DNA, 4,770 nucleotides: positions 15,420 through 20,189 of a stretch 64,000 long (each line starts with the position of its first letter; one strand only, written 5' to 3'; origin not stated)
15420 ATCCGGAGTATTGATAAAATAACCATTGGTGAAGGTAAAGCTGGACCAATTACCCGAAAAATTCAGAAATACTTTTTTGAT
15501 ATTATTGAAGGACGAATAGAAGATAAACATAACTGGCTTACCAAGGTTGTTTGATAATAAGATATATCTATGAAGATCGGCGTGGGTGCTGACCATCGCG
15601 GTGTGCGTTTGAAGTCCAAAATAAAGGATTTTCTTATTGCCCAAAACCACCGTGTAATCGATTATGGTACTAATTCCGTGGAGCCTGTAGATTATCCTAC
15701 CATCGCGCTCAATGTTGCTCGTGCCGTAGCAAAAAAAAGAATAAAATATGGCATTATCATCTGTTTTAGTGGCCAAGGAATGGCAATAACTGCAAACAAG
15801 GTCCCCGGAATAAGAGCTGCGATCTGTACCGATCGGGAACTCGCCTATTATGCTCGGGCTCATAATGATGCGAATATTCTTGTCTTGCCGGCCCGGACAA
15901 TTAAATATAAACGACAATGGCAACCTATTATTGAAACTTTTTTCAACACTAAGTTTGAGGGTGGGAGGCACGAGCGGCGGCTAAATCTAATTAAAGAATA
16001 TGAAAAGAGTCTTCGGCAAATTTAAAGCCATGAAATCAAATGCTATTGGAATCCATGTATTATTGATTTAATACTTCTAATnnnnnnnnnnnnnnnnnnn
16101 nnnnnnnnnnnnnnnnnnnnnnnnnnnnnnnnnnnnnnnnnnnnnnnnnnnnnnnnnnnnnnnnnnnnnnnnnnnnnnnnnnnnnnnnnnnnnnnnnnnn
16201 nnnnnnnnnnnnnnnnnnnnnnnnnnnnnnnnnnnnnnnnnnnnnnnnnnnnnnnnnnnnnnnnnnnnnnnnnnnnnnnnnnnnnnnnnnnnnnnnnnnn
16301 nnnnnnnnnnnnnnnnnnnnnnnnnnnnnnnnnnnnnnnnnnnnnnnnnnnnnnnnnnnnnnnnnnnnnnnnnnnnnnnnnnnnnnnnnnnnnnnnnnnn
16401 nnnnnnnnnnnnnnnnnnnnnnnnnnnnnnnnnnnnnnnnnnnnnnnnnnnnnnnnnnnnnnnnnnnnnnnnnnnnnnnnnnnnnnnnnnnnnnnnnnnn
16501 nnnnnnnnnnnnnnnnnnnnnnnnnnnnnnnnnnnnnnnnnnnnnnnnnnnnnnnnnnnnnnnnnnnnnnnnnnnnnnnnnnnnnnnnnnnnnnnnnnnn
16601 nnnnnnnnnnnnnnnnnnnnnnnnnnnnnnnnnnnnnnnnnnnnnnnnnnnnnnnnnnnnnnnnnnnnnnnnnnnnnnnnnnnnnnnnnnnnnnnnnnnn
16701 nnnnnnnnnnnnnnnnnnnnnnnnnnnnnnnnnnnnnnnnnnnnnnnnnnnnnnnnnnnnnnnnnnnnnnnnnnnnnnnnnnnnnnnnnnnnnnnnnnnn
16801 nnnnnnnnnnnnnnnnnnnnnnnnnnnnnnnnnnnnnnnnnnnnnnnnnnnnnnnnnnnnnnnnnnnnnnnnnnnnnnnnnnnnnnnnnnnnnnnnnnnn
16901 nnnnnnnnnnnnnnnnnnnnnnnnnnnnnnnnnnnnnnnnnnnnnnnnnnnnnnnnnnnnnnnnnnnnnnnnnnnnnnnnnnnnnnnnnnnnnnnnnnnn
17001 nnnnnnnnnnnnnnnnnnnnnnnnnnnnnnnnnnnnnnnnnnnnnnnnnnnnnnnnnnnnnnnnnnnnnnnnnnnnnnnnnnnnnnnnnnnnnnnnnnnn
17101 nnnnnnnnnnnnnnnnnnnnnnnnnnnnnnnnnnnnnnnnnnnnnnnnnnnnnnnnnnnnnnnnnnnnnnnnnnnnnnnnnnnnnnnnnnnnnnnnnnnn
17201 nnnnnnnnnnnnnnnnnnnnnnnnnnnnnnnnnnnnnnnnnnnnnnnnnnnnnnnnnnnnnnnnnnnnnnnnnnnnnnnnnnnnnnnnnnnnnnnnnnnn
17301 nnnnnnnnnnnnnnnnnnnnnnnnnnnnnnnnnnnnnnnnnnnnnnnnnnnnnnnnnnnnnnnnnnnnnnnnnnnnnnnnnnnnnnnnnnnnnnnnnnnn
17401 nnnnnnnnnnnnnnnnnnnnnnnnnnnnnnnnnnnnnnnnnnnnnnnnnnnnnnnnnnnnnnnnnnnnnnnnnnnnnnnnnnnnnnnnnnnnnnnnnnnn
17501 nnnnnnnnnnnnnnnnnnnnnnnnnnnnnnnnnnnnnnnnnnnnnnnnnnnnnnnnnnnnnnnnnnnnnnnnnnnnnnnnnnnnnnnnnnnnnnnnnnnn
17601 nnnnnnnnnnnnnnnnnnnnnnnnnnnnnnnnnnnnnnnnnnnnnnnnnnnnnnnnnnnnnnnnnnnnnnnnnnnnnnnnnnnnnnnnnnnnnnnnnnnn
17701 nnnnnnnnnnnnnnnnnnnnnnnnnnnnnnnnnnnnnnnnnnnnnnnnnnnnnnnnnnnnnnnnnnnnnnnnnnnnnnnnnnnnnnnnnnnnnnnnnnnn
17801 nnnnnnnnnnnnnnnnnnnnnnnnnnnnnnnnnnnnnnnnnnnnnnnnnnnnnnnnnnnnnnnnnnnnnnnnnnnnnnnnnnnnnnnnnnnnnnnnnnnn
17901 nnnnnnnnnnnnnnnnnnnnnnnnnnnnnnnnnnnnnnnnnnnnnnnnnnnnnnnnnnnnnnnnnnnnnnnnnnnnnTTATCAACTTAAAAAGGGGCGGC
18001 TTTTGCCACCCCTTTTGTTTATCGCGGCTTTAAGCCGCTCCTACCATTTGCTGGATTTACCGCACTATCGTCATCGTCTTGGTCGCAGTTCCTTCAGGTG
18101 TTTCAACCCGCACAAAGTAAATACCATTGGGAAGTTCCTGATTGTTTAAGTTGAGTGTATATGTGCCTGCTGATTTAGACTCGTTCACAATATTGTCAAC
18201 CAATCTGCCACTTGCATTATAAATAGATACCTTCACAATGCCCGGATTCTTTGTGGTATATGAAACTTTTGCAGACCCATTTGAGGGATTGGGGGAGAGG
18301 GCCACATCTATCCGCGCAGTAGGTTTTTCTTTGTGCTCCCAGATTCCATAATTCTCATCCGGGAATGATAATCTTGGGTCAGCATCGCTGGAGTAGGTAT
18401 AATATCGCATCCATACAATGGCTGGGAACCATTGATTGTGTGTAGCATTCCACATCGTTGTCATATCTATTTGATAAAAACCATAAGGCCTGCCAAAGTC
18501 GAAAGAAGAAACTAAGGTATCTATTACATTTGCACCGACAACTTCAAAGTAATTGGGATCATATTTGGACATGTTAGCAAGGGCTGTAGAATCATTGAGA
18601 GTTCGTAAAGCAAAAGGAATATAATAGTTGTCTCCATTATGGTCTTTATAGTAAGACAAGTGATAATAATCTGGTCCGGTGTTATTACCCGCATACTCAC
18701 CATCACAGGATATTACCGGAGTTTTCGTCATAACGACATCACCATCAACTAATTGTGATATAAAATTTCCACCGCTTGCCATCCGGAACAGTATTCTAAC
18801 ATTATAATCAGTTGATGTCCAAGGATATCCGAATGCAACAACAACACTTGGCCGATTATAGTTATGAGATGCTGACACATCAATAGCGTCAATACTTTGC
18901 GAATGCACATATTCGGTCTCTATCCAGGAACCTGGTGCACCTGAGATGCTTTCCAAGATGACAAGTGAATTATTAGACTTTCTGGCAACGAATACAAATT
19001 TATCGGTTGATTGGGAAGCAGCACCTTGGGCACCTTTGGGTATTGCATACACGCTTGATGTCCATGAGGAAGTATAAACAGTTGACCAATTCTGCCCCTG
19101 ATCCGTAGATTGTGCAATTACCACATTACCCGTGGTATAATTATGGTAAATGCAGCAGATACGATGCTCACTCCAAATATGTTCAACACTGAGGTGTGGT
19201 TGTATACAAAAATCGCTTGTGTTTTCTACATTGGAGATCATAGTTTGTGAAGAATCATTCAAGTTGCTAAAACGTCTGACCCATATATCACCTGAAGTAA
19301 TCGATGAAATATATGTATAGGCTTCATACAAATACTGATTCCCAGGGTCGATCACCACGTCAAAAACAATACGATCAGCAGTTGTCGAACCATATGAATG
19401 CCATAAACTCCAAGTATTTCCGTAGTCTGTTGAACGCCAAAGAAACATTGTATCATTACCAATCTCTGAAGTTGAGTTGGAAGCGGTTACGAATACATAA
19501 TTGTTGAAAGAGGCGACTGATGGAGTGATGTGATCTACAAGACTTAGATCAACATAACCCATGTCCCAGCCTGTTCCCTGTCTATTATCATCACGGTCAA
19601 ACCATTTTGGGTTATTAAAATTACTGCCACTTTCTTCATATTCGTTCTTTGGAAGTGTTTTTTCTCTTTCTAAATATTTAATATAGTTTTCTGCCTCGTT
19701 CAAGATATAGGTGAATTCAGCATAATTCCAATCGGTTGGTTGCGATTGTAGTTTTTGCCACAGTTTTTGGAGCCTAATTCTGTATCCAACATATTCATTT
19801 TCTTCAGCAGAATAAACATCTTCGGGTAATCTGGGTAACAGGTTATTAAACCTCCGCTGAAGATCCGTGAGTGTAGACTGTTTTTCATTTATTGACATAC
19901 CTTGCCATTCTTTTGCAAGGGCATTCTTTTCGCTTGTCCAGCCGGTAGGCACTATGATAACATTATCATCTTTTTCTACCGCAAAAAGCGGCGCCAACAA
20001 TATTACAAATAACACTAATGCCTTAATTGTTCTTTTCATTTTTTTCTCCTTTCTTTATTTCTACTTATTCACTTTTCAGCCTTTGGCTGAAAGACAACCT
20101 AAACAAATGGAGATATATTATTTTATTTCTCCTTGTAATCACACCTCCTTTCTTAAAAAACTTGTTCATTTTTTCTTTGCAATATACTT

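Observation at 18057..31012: Island of T9SS cargo genes: C25 peptidase, an expanded BNR/Asp-box family and a beta-helix lipoprotein, all on one strand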

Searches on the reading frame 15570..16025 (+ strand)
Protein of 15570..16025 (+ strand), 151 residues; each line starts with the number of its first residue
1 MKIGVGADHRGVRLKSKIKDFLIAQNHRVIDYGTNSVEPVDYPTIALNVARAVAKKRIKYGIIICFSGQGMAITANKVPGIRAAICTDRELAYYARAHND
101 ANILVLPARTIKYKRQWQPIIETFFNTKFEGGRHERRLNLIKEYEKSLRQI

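Call 9: search_protein_families(library=pfam, proteins=[window:15570-16025:+], max_evalue=0.001)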
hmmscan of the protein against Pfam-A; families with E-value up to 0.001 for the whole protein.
window:15570-16025:+ (151 aa): 1 family
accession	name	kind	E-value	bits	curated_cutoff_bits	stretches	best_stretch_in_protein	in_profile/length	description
PF02502.23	LacAB_rpiB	-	4e-50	169.8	24.7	1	3-141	1-138/138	Ribose/Galactose Isomerase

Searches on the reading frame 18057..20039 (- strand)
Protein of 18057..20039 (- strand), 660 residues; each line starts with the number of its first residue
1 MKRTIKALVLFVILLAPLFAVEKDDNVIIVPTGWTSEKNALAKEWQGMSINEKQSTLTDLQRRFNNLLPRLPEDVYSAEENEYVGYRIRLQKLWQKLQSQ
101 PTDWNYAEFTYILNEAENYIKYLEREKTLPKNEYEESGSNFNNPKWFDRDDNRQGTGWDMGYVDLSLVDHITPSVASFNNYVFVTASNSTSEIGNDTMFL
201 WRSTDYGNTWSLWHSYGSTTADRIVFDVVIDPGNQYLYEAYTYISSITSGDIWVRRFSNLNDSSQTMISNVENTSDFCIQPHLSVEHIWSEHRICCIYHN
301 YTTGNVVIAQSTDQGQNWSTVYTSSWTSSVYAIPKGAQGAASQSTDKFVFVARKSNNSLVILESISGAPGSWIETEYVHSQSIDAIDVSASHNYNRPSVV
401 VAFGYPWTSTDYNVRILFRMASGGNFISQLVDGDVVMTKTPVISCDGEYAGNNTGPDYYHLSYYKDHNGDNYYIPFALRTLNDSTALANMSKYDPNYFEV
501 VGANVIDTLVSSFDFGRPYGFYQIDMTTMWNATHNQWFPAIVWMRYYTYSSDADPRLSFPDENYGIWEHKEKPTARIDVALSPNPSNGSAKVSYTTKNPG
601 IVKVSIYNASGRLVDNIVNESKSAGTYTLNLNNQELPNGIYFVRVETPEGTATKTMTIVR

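Call 3: search_protein_families(library=pfam, proteins=[window:18057-20039:-], max_evalue=0.01)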
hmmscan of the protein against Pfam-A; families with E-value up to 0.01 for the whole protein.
window:18057-20039:- (660 aa): 4 families
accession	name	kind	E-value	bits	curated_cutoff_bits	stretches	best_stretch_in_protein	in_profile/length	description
PF18962.6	Por_Secre_tail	-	2.2e-12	47.5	27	1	583-658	3-75/75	Secretion system C-terminal sorting domain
PF13860.13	FlgD_ig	-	1.8e-05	25.1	27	1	596-647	19-75/79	FlgD Ig-like domain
PF13088.12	BNR_2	-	4.8e-05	23.3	31.4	0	266-345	149-220/277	BNR repeat-like domain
PF21471.3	Reelin_subrepeat-B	-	0.0047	17.1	27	0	294-338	46-98/127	Reelin subrepeat B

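Call 10: search_protein_families(library=ncbifam, proteins=[window:18057-20039:-], max_evalue=0.01)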
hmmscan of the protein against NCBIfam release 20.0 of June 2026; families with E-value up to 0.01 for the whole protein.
window:18057-20039:- (660 aa): 4 families
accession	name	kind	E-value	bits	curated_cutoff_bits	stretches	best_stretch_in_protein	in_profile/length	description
TIGR04183.1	Por_Secre_tail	domain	1.9e-12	47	23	1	582-657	2-70/72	T9SS type A sorting domain-containing protein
NF038113.1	T9SSA_dep_M36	equivalog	5.2e-08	31.5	885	1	579-656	793-866/869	T9SS-dependent M36 family metallopeptidase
NF052323.1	T9SSA_dep_M6i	equivalog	4.5e-07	28.2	600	1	583-653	962-1032/1043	T9SS-dependent M6-like inactivated metalloprotease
NF005176.1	PRK06655.1-1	equivalog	0.01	15.8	230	0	598-656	95-159/197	flagellar hook assembly protein FlgD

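Call 48: search_solved_structures(query=window:18057-20039:-, max_evalue=1)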
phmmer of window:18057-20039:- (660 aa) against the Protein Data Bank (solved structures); distinct sequences matched with E-value up to 1: 4.
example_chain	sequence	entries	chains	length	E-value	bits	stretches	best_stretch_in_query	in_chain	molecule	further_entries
5hnn_A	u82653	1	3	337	0.16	13.4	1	193-251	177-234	Cellulase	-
8glk_D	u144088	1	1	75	0.45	11.8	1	579-656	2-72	Endonuclease I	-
2isa_A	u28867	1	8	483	0.47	11.8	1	532-638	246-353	Catalase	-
4y2e_A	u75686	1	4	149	0.49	11.7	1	478-542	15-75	Dual specificity protein phosphatase 7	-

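Call 66: find_homologous_proteins(query=window:18057-20039:-, max_evalue=0.00001)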
Query window:18057-20039:- (660 aa): 22 proteins with E <= 0.00001 among 6867 candidates.
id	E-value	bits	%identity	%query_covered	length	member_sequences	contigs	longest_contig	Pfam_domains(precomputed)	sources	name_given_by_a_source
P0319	0.0e+0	1374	89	100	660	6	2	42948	PF18962.8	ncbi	ncbi:MAG: T9SS type A sorting domain-containing protein [candidate division WOR-3 bacterium]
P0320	2.5e-297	1006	66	99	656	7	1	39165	-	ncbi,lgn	ncbi:MAG: T9SS type A sorting domain-containing protein [candidate division WOR-3 bacterium]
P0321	7.6e-296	1001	65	100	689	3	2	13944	PF18962.8,PF13088.13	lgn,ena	-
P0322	4.8e-240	816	57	97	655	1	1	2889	PF18962.8,PF13860.13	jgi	jgi:hypothetical protein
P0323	6.2e-230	783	55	99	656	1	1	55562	PF18962.8,PF13088.13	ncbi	-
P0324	1.5e-217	742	52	100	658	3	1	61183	PF18962.8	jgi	-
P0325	1.8e-214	732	51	100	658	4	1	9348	PF18962.8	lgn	-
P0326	4.5e-211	721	49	100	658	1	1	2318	PF18962.8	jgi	jgi:hypothetical protein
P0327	4.4e-208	711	49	100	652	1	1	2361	PF18962.8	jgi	jgi:hypothetical protein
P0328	4.8e-207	707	49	100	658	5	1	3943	PF18962.8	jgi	jgi:hypothetical protein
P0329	5.3e-207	707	50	100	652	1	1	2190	PF18962.8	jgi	jgi:hypothetical protein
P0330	3.0e-205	701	49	99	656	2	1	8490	-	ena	-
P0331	3.3e-205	701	49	100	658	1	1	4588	PF18962.8,PF13860.13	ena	-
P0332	4.9e-205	701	50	100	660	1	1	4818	PF18962.8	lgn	-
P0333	1.1e-201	690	48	100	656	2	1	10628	PF18962.8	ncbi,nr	ncbi:T9SS type A sorting domain-containing protein [candidate division WOR-3 bacterium]|nr:T9SS type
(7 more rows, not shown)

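Call 70: search_solved_structures(query=A5, max_evalue=1)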
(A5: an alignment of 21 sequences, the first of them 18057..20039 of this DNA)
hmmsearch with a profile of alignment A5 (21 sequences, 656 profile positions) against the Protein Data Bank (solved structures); distinct sequences matched with E-value up to 1: 22.
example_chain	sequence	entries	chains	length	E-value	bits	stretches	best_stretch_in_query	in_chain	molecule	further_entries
7c5x_A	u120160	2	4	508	0.00023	22.7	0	152-207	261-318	iota-carbonic anhydrase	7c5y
8qb1_A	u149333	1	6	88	0.018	16.5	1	575-653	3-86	Mirolase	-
5znn_A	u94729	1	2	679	0.019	16.4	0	195-231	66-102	Sortilin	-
5nmr_A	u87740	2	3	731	0.025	16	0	195-231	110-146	Sortilin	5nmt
5nni_A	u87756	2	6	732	0.025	16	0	195-231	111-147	Sortilin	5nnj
6eho_A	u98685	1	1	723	0.036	15.5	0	195-231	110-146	Sortilin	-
9i0n_A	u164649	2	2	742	0.039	15.4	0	195-231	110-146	Sortilin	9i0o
6x3l_A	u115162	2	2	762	0.045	15.1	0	195-231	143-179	Sortilin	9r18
6x48_A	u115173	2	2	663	0.061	14.7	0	195-231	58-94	Sortilin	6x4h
8t8r_A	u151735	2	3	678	0.071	14.5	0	195-231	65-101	Sortilin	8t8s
4msl_A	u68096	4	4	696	0.073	14.5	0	195-231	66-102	Sortilin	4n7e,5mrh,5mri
3f6k_A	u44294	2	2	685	0.075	14.4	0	195-231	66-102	Sortilin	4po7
4y2e_A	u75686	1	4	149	0.15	13.4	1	474-542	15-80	Dual specificity protein phosphatase 7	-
5jwz_A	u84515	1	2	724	0.15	13.4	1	146-329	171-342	Cellulose-binding family II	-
8glk_D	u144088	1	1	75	0.23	12.8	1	576-654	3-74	Endonuclease I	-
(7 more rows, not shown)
